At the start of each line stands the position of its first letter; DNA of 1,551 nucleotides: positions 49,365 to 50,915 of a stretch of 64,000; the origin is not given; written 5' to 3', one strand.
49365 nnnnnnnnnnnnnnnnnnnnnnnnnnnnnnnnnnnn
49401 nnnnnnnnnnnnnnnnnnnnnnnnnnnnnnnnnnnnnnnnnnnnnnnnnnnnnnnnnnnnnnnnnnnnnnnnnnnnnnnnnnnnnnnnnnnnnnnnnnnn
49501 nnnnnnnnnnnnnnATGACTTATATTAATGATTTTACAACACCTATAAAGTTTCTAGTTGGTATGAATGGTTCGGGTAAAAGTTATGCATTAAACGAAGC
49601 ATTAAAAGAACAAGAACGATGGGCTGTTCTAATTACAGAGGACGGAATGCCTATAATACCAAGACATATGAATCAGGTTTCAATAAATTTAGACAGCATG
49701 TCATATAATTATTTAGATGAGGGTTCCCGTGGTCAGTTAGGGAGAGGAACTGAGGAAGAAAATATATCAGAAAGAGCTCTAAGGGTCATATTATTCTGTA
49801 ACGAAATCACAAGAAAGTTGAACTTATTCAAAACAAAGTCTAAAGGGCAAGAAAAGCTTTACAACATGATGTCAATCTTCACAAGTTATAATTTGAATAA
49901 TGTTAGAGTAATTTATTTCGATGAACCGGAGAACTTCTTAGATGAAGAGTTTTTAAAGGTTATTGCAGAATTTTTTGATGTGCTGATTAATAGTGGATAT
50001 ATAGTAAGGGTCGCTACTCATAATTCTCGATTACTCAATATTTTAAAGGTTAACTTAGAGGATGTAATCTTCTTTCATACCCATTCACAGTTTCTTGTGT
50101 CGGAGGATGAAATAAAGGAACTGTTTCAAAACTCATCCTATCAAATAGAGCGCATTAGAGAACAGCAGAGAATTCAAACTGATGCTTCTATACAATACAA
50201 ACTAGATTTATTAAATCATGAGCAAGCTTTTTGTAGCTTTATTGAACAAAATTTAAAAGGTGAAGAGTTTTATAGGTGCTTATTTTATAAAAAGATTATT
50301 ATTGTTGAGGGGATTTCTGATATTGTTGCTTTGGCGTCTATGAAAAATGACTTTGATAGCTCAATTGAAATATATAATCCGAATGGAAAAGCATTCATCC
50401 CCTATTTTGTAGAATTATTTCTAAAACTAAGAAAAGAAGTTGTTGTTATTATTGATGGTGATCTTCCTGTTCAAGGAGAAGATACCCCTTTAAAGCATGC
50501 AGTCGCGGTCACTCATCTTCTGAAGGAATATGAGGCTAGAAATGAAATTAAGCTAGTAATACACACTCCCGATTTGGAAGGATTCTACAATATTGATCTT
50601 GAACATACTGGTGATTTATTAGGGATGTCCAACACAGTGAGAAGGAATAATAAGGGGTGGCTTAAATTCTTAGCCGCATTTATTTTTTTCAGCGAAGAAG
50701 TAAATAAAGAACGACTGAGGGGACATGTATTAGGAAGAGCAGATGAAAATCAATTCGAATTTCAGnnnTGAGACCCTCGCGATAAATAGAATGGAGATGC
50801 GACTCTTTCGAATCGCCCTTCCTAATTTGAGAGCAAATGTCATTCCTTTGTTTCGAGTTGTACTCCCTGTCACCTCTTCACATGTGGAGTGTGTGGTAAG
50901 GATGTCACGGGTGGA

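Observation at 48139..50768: Translationally coupled pair (orphan 459-aa protein + miniature OLD-type ATPase-Toprim nuclease): candidate undescribed defence module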

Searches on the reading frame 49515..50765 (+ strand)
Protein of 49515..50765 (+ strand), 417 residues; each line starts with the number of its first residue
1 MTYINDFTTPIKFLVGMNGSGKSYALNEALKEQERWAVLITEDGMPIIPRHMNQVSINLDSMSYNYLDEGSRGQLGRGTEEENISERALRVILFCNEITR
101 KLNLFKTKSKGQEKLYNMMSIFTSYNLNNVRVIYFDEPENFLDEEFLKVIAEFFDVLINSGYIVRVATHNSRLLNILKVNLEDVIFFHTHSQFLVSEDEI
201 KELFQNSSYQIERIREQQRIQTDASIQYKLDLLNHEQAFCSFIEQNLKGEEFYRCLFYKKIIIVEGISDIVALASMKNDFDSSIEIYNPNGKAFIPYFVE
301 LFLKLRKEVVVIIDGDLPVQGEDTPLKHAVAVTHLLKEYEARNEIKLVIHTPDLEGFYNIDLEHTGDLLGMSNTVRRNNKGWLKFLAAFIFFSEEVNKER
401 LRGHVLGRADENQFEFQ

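Call 3: search_protein_families(library=pfam, proteins=[window:49515-50765:+], max_evalue=0.1)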
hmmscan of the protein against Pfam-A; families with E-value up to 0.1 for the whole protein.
window:49515-50765:+ (417 aa): 6 families
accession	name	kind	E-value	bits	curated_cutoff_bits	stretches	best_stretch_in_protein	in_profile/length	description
PF20469.4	OLD-like_TOPRIM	-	6.1e-08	33.5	23.2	1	256-316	1-67/67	Overcoming lysogenization defect protein-like, TOPRIM domain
PF02463.25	SMC_N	-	4.4e-06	26.7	40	0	4-24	19-39/220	RecF/RecN/SMC N terminal domain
PF13304.12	AAA_21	-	5e-05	23.9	27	1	90-175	221-304/304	AAA domain, putative AbiEii toxin, Type IV TA system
PF13401.12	AAA_22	-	0.002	18.9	27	1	11-160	7-112/130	AAA domain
PF02492.25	cobW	-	0.025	14.6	20.7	0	11-44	2-38/180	CobW/HypB/UreG, nucleotide-binding domain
PF13173.12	AAA_14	-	0.04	14.4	27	0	10-38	3-33/129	AAA domain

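Call 4: search_protein_families(library=padloc, proteins=[window:49515-50765:+], max_evalue=0.1)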
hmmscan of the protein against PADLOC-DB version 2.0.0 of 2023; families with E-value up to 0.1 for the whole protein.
window:49515-50765:+ (417 aa): 15 families
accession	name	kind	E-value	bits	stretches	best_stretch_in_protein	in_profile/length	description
PDLC02358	Old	-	5.9e-08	30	1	185-324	319-456/578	Old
PDLC04213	HEC-02A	-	2.7e-07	28.5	1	105-223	207-322/337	-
PDLC00303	PtuA1|PtuA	-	4e-07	27.5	2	10-38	13-44/386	AAA ATPase domain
PDLC02980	AriA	-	1.3e-06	26.6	1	90-175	221-304/304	-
PDLC00273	PtuA1|PtuA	-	1.7e-06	25.4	1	107-193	202-288/375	AAA ATPase domain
PDLC04136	mad4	-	4.2e-06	25.6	1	259-356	6-108/110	mads_4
PDLC02335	AbiLi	-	6.7e-06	23.4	1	83-209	172-265/326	AbiLi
PDLC00098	GajA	-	7.1e-06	23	2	123-194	282-350/534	AAA ATPase domain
PDLC03878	NsnB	-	1.3e-05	23.1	1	130-221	237-325/345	-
PDLC04146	HEC-02B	-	1.9e-05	21.8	1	114-194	223-303/344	-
PDLC04541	PDC-M25A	-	5.6e-05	20.4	1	116-179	256-315/380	-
PDLC04182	HEC-01A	-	0.0002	18.5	1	104-179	282-356/406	-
PDLC04144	HEC-01B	-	0.00044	17.5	1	129-189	296-354/395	-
PDLC04180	HEC-01A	-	0.0055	13.9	1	130-191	276-338/382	-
PDLC04135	mad3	-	0.017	12.7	0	115-155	271-309/374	mads_3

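Call 5: search_protein_families(library=ncbifam, proteins=[window:49515-50765:+], max_evalue=0.1)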
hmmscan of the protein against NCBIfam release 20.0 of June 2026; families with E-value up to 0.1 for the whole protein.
window:49515-50765:+ (417 aa): 8 families
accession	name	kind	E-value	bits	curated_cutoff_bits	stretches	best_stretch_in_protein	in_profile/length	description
NF000355.4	ribo_prot_ABC_F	equivalog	5.4e-05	22.2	380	1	14-155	33-161/499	ribosomal protection-like ABC-F family protein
TIGR03608.1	L_ocin_972_ABC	subfamily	0.00016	21.2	254.85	1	127-176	150-199/206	putative bacteriocin export ABC transporter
TIGR02673.1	FtsE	equivalog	0.0011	18.7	264.85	1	128-176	154-202/214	cell division ATP-binding protein FtsE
TIGR01978.1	sufC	equivalog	0.0021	17.5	212.8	0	129-181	162-214/243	Fe-S cluster assembly ATPase SufC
TIGR01166.1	cbiO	subfamily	0.0046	16.4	211.8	0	102-173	122-189/190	cobalt ABC transporter, ATP-binding protein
NF040873.1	AztA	equivalog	0.0057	16.2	220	0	129-173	137-181/191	zinc ABC transporter ATP-binding protein AztA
TIGR00972.1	3a0107s01c2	equivalog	0.023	14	343.2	1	129-208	162-235/248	phosphate ABC transporter ATP-binding protein PstB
NF007908.0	PRK10619.1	equivalog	0.072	12.3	466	0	130-207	171-243/257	histidine ABC transporter ATP-binding protein HisP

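Call 15: search_solved_structures(query=window:49515-50765:+, max_evalue=1, show_alignments=2)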
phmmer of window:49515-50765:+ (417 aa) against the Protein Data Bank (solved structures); distinct sequences matched with E-value up to 1: 3.
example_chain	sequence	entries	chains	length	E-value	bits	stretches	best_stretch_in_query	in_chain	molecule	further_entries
6z63_A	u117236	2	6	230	0.008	18.5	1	78-178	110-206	Cell division ATP-binding protein FtsE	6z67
6z4w_A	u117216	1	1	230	0.008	18.5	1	78-178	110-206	Cell division ATP-binding protein FtsE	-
4yms_J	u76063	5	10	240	0.16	14.3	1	130-205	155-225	ABC-type polar amino acid transport system, ATPase component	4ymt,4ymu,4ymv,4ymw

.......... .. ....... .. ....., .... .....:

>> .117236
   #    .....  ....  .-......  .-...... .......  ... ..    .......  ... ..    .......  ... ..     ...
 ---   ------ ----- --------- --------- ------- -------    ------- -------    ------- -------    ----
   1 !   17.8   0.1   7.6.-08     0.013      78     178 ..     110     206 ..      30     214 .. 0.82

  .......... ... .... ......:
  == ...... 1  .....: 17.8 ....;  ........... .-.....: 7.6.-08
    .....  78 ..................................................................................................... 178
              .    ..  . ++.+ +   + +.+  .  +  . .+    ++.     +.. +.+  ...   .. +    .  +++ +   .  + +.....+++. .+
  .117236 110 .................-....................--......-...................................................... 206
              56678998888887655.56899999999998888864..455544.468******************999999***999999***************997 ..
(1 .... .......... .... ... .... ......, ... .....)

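Call 42: find_homologous_proteins(query=window:49515-50765:+, max_evalue=0.001)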
Query window:49515-50765:+ (417 aa): 47 proteins with E <= 0.001 among 4589 candidates.
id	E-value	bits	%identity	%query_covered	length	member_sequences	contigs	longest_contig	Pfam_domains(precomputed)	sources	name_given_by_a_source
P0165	4.7e-274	926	100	100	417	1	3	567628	PF20469.5,PF02463.26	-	-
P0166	7.0e-244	827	90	100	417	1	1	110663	PF20469.5,PF02463.26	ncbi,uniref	ncbi:TOPRIM nucleotidyl transferase/hydrolase domain-containing protein [Paenibacillus puldeungensis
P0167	1.2e-241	820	90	100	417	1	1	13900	PF20469.5,PF02463.26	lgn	-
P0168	4.7e-236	801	87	100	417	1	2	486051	PF20469.5,PF02463.26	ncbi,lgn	-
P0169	1.4e-197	675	73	100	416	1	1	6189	PF20469.5,PF02463.26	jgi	jgi:ABC-type ATPase involved in cell division/5S rRNA maturation endonuclease (ribonuclease M5)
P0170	9.7e-196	669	71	100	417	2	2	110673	PF20469.5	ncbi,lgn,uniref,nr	ncbi:TOPRIM nucleotidyl transferase/hydrolase domain-containing protein [Brevibacillus invocatus]|un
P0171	3.2e-194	664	71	100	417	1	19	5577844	PF20469.5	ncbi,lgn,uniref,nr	ncbi:TOPRIM nucleotidyl transferase/hydrolase domain-containing protein [Brevibacillus laterosporus]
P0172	3.8e-194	663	72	100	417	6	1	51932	PF20469.5,PF02463.26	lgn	-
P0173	1.1e-193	662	72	100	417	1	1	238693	PF20469.5,PF02463.26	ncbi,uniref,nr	ncbi:TOPRIM nucleotidyl transferase/hydrolase domain-containing protein [Paenibacillus radicis (ex X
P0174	7.6e-191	652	72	100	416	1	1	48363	PF20469.5,PF02463.26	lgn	-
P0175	2.1e-189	648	70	99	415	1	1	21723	PF20469.5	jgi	jgi:ABC-type ATPase involved in cell division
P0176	6.4e-189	646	69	100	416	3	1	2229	PF20469.5,PF02463.26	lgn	-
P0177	6.9e-185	633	68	100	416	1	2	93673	PF02463.26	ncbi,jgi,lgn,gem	-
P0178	9.2e-185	632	69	99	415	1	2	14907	PF20469.5,PF02463.26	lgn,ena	-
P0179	8.6e-184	629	69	100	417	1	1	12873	PF20469.5,PF13304.13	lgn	-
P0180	4.0e-183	627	68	99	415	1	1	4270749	PF20469.5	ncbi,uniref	ncbi:TOPRIM nucleotidyl transferase/hydrolase domain-containing protein [Peribacillus sp. SCS-37]|un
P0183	2.0e-177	608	73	89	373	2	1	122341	PF20469.5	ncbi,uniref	ncbi:TOPRIM nucleotidyl transferase/hydrolase domain-containing protein [Paenibacillus sp. CN-4]|uni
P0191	1.2e-145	504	55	100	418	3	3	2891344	PF20469.5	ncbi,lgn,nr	ncbi:hypothetical protein IR194_04465 [Exiguobacterium sp. PBE]|nr:hypothetical protein IR194_04465 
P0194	9.9e-125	435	50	99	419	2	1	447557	PF20469.5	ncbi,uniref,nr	ncbi:TOPRIM nucleotidyl transferase/hydrolase domain-containing protein [Bacillus thuringiensis]|uni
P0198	3.9e-113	397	47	100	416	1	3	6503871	PF20469.5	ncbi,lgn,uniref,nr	ncbi:TOPRIM nucleotidyl transferase/hydrolase domain-containing protein [Clostridium beijerinckii]|u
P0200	1.5e-103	365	45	98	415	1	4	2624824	PF02463.26,PF13304.13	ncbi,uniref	ncbi:hypothetical protein ACFOU0_04745 [Salinicoccus sesuvii]|uniref:AAA+ ATPase domain-containing p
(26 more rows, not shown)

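Call 55: predict_structure(alignment_id=A2)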
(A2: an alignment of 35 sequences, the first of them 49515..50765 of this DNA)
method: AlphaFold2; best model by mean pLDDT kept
length: 417 residues; sequences in the alignment: 35
mean_pLDDT: 89.4   pTM: 0.87
mean pLDDT of the five models: 89.4, 88.7, 88.1, 88.1, 87.5
residues with pLDDT >= 90: 307; 70-90: 79; 50-70: 21; < 50: 10
segments of 3 or more residues with pLDDT < 50: 410-417
pLDDT, mean of each block of 10 residues (from residue 1): 86 93 94 90 87 84 78 55 92 96 92 94 92 95 93 97 96 95 92 94 97 95 94 94 94 95 93 83 87 96 96 80 76 96 96 91 92 90 92 91 76 39
secondary structure, 60 per line:
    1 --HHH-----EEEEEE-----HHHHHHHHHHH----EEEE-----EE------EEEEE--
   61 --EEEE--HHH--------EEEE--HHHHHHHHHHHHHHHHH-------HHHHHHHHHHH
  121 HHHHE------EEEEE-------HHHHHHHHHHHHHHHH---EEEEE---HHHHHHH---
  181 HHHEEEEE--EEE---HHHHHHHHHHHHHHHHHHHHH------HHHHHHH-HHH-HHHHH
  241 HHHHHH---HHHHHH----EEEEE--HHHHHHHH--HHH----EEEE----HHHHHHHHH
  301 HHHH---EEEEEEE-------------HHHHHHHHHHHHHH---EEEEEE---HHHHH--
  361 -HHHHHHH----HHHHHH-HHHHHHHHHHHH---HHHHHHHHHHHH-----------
elements in order: E11-16 H22-32 E37-40 E54-58 E63-66 E80-83 H86-102 H110-124 E132-136 H144-159 E163-167 H171-177 E184-188 E191-193 H197-217 H224-230 H236-246 H250-255 E260-264 H267-274 E284-287 H292-304 E308-314 H328-341 E345-350 H354-358 H362-368 H373-378 H380-391 H395-406

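Call 57: fold_search(model_id=the predicted structure, library=pdb)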
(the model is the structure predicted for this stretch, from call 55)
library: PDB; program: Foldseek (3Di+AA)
matches with E <= 10: 1619; with E <= 0.001: 230
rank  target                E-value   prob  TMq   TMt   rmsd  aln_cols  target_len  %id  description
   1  6p74                  3.7e-08  1.00  0.41  0.35  15.1       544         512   13  OLD nuclease from Thermus Scotoductus (released 2020-01-29)
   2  1xmj                  7.7e-06  1.00  0.30  0.47   7.0       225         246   14  Crystal structure of human deltaF508 human NBD1 domain with ATP (released 2004-11-09)
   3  7w7a_G                8.2e-06  1.00  0.28  0.47   7.0       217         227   15  Heme exporter in complex with Mn-containing protoporphyrin IX, Mn-anomalous data (released 2022-06-22)
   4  7w7b_G                1.3e-05  1.00  0.28  0.48   7.2       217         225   15  Heme exporter HrtBA in complex with protoporphyrin IX containing manganese(III), high resolution data (released 2022-06-22)
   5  1mt0                  1.6e-05  1.00  0.28  0.44   6.8       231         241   15  ATP-binding domain of hemolysin B from Escherichia coli (released 2003-06-17)
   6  8s5g_B                2.8e-05  1.00  0.25  0.40   8.2       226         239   14  BceABS nucleotide-free state (released 2025-09-03)
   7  1xmi_D                3.0e-05  1.00  0.29  0.43   6.4       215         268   13  Crystal structure of human F508A NBD1 domain with ATP (released 2004-11-09)
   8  1r0x_A                3.7e-05  1.00  0.29  0.43  10.8       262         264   12  Cystic fibrosis transmembrane conductance regulator (CFTR) nucleotide-binding domain one (NBD1) with ATP (released 2003-12-09)
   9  2bbs_A                3.9e-05  1.00  0.29  0.45  11.6       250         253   14  Human deltaF508 NBD1 with three solubilizing mutations (released 2005-11-01)
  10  1xfa_A                4.1e-05  1.00  0.29  0.43   7.5       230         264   13  Structure of NBD1 from murine CFTR- F508R mutant (released 2004-12-28)
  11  1r0w_C                4.1e-05  1.00  0.29  0.43   7.6       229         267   14  Cystic fibrosis transmembrane conductance regulator (CFTR) nucleotide-binding domain one (NBD1) apo (released 2003-12-09)
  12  1r0z_B                5.4e-05  1.00  0.29  0.42   7.5       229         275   14  Phosphorylated Cystic fibrosis transmembrane conductance regulator (CFTR) nucleotide-binding domain one (NBD1) with AT (released 2003-12-09)
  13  3si7_C                5.4e-05  1.00  0.28  0.42   7.7       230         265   13  The crystal structure of the NBD1 domain of the mouse CFTR protein, deltaF508 mutant (released 2012-02-01)
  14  6gkd_I                5.7e-05  1.00  0.29  0.52   6.6       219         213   14  human NBD1 of CFTR in complex with nanobodies D12 and G3a (released 2019-06-19)
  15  9h7x_C                5.7e-05  1.00  0.23  0.38  12.7       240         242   16  SmsC2 dimer from M. jannaschii (released 2025-06-04)
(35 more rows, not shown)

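Call 81: search_solved_structures(query=A2, max_evalue=0.01)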
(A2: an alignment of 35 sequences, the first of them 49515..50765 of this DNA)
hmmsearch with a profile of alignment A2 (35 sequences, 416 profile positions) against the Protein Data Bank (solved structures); distinct sequences matched with E-value up to 0.01: 23.
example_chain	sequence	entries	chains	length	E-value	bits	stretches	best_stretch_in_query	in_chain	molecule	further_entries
4yms_J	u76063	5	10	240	5e-07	32.1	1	8-171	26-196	ABC-type polar amino acid transport system, ATPase component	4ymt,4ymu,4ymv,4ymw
6z4w_A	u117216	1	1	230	1.1e-05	27.6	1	12-179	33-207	Cell division ATP-binding protein FtsE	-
6z63_A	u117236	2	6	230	1.1e-05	27.6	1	12-179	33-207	Cell division ATP-binding protein FtsE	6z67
5zxd_A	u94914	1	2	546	0.00019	23.6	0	121-180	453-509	ATP-binding cassette sub-family F member 1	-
8roj_A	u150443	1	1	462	0.00029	23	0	100-174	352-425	Structural maintenance of chromosomes protein 3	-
3c41_J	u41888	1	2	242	0.00052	22.2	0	131-171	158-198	Amino acid ABC transporter (ArtP)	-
2olj_A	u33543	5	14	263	0.00066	21.8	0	131-171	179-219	Amino acid ABC transporter | protein ArtP | ArtP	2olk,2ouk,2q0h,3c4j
6p74_A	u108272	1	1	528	0.00081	21.6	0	255-318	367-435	Putative ATP-dependent endonuclease of the OLD family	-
8yld_v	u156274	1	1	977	0.00084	21.5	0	132-175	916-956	Elongation factor 3A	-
2ix8_A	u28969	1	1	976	0.00085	21.5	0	132-175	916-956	ELONGATION FACTOR 3A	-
2iw3_A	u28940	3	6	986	0.00086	21.5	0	132-175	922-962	ELONGATION FACTOR 3A | ELONGATION FACTOR 3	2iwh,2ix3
8ylr_v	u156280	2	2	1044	0.0011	21.2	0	132-175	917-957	Elongation factor 3A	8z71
7b7d_EF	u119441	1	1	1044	0.0011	21.1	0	132-175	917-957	Elongation factor 3A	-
5da9_A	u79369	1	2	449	0.0015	20.6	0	108-179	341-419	Putative uncharacterized protein,Putative uncharacterized protein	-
1b0u_A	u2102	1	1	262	0.002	20.3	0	132-172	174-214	HISTIDINE PERMEASE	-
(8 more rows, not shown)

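Call 86: list_cluster_members(proteins=[P0166, P0170, P0171, P0173, P0180, P0191, P0194, P0198, P0200, P0183])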
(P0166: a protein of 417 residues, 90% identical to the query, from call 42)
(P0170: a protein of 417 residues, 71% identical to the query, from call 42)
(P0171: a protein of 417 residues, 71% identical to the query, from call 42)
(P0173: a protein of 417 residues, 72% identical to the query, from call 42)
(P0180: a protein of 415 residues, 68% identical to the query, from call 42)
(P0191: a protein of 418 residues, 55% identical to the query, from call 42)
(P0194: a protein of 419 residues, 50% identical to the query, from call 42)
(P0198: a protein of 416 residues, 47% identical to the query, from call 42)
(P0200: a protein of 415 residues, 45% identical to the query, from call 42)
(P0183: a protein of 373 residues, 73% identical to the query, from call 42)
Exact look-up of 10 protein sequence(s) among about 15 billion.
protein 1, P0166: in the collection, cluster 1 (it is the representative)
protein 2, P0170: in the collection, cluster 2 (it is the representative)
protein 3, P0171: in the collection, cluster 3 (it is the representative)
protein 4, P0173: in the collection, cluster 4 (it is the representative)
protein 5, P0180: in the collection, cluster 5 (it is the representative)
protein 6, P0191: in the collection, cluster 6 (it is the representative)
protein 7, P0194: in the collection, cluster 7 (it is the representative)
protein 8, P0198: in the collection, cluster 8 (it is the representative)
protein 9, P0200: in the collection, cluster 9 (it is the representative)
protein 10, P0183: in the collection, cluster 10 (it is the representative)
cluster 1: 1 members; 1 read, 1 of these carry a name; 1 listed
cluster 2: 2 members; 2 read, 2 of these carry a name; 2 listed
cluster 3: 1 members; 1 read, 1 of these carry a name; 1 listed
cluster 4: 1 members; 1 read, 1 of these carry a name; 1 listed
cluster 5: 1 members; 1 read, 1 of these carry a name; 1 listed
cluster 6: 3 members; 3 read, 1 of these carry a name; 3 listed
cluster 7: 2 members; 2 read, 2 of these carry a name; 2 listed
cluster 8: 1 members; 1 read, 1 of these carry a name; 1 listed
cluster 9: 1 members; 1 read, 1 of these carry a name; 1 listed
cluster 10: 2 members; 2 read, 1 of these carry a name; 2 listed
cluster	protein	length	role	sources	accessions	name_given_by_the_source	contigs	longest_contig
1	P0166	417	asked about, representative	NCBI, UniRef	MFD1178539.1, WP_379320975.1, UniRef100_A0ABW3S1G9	TOPRIM nucleotidyl transferase/hydrolase domain-containing protein [Paenibacillus ... | TOPRIM nucleotidyl transferase/hydrolase domain-containing protein n=1 Tax=Paenibacillus ...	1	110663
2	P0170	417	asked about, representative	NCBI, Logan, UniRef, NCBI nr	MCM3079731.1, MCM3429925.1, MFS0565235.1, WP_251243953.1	TOPRIM nucleotidyl transferase/hydrolase domain-containing protein [Brevibacillus ... | TOPRIM nucleotidyl transferase/hydrolase domain-containing protein n=1 Tax=Brevibacillus ...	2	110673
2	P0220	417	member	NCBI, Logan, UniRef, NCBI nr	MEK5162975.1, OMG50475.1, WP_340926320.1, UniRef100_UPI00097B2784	TOPRIM nucleotidyl transferase/hydrolase domain-containing protein [Paenibacillus sp. FSL ... | TOPRIM nucleotidyl transferase/hydrolase domain-containing protein n=1 Tax=Paenibacillus ... | hypothetical protein BK140_05990 [Paenibacillus macerans]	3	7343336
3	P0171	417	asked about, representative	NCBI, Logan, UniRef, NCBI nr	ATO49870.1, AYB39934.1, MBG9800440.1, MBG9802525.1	TOPRIM nucleotidyl transferase/hydrolase domain-containing protein [Brevibacillus ... | TOPRIM nucleotidyl transferase/hydrolase domain-containing protein n=1 Tax=Brevibacillus ...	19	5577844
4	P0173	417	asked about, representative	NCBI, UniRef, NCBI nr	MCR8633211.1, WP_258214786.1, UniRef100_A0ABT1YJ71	TOPRIM nucleotidyl transferase/hydrolase domain-containing protein [Paenibacillus radicis ... | OLD protein-like TOPRIM domain-containing protein n=1 Tax=Paenibacillus radicis (ex Xue ...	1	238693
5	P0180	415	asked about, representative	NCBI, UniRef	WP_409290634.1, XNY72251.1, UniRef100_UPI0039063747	TOPRIM nucleotidyl transferase/hydrolase domain-containing protein [Peribacillus sp. ... | TOPRIM nucleotidyl transferase/hydrolase domain-containing protein n=1 ...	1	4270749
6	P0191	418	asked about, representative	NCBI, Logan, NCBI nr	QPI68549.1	hypothetical protein IR194_04465 [Exiguobacterium sp. PBE]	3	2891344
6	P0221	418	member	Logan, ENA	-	-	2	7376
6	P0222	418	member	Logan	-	-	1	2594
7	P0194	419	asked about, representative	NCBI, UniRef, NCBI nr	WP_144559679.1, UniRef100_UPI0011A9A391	TOPRIM nucleotidyl transferase/hydrolase domain-containing protein [Bacillus ... | TOPRIM nucleotidyl transferase/hydrolase domain-containing protein n=1 Tax=Bacillus ...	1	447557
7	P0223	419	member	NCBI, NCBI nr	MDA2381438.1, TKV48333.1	ATP-binding protein [Bacillus cereus]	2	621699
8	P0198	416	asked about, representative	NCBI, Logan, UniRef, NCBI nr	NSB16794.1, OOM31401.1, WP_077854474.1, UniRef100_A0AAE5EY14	TOPRIM nucleotidyl transferase/hydrolase domain-containing protein [Clostridium ... | ABC-type lipoprotein export system ATPase subunit n=1 Tax=Clostridium beijerinckii ...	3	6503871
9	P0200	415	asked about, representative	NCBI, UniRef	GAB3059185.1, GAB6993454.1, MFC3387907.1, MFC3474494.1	hypothetical protein ACFOU0_04745 [Salinicoccus sesuvii] | AAA+ ATPase domain-containing protein n=1 Tax=Salinicoccus sesuvii TaxID=868281 ...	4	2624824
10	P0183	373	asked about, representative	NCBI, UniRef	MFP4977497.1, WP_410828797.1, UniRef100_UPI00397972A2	TOPRIM nucleotidyl transferase/hydrolase domain-containing protein [Paenibacillus sp. ... | TOPRIM nucleotidyl transferase/hydrolase domain-containing protein n=1 Tax=Paenibacillus ...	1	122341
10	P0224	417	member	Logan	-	-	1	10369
